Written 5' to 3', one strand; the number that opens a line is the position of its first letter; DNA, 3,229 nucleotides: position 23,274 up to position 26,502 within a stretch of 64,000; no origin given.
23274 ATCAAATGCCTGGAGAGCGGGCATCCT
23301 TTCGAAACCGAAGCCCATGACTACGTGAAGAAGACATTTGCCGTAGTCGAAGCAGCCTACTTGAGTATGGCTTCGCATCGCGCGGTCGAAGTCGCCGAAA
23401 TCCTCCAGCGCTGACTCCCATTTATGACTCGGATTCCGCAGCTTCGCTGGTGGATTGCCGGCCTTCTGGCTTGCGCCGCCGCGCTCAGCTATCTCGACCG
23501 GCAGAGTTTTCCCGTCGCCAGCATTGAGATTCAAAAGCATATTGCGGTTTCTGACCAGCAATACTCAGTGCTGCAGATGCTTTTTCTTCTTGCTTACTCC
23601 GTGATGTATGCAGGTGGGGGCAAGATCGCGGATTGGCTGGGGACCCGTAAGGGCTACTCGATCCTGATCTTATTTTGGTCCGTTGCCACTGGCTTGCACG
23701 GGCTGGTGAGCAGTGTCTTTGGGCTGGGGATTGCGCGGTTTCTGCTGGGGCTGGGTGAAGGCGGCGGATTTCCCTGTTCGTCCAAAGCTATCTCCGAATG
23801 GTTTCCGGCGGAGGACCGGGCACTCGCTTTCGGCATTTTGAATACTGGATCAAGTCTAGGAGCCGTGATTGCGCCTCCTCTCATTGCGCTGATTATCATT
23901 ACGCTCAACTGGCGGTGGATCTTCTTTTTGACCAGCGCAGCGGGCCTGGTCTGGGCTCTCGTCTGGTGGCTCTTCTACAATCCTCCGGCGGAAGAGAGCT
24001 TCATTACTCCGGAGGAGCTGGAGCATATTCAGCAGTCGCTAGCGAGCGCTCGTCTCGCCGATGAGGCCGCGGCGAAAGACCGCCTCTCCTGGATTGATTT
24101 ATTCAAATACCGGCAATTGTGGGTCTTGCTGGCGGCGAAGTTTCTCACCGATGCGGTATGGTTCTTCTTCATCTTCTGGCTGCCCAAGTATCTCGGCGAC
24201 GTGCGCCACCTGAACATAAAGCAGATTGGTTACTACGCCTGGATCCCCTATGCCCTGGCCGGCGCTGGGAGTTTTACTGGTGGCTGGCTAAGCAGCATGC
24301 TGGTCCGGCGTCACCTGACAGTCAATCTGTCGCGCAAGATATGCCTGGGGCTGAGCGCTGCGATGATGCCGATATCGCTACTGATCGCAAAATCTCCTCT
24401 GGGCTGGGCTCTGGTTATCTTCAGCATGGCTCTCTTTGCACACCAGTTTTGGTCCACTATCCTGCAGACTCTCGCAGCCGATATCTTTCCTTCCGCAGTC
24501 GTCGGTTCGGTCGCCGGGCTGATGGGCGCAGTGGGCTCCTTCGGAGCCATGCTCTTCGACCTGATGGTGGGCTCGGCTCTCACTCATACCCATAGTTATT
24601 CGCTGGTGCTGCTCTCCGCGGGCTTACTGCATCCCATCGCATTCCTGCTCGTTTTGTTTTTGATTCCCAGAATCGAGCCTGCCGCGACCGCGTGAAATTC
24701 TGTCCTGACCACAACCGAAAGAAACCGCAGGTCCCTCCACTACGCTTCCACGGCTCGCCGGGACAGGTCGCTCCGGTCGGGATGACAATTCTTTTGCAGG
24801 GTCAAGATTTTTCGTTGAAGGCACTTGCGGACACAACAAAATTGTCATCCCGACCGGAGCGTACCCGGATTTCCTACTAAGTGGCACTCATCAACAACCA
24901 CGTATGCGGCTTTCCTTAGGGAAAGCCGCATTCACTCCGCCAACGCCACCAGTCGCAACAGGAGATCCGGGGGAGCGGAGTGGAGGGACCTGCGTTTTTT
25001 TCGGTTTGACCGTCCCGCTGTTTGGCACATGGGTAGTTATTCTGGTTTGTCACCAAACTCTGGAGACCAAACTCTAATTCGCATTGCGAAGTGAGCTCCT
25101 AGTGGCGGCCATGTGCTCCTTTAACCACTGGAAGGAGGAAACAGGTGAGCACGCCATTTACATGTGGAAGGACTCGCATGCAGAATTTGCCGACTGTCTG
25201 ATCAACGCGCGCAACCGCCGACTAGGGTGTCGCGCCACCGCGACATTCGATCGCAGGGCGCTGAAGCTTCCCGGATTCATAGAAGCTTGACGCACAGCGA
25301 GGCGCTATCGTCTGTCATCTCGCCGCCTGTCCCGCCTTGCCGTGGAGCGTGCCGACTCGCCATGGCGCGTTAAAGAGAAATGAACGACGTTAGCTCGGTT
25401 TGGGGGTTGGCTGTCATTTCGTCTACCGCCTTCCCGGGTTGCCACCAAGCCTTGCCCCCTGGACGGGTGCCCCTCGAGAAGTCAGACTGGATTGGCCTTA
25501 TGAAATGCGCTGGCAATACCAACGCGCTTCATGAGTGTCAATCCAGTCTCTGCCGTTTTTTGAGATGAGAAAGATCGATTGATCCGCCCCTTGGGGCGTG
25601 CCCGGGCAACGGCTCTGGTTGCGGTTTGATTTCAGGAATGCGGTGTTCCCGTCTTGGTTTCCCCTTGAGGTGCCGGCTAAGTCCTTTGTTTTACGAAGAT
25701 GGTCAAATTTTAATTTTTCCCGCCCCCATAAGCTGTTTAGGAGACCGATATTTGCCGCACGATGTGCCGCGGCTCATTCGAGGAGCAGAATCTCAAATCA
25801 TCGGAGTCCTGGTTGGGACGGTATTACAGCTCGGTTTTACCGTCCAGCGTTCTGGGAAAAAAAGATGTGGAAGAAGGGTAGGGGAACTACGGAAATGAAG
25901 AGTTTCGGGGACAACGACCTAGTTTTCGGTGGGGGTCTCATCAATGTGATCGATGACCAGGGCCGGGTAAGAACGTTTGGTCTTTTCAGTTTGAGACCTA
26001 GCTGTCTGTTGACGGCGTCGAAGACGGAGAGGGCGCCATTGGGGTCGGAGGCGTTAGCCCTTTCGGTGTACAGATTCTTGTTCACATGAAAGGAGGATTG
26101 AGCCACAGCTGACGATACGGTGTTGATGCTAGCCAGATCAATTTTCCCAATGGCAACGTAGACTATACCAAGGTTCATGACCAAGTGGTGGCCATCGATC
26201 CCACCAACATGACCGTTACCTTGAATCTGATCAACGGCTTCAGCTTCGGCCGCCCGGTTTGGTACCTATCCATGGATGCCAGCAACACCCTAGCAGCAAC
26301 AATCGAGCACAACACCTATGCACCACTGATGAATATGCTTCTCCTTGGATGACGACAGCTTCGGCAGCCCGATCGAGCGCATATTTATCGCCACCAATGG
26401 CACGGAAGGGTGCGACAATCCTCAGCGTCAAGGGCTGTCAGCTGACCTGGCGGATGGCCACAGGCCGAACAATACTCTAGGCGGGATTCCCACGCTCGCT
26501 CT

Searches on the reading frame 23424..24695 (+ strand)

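Call 60: search_protein_families(library=pfam, proteins=[window:23424-24695:+], max_evalue=0.01)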
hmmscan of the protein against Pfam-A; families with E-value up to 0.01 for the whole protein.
window:23424-24695:+ (423 aa): 1 family
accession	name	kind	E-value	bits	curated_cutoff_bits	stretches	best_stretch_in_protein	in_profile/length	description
PF07690.21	MFS_1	-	5e-56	190.5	33.4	2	15-377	1-345/347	Major Facilitator Superfamily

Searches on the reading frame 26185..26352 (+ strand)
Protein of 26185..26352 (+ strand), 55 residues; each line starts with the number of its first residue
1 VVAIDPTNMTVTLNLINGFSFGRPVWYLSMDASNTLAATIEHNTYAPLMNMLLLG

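Call 60: search_protein_families(library=pfam, proteins=[window:26185-26352:+], max_evalue=0.01)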
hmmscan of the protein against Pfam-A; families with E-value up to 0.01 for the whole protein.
window:26185-26352:+ (55 aa): 1 family
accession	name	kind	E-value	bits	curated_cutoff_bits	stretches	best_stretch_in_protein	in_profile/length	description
PF24298.1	DUF7482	-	0.0035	17.5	27.5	1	3-52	136-186/257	Domain of unknown function (DUF7482)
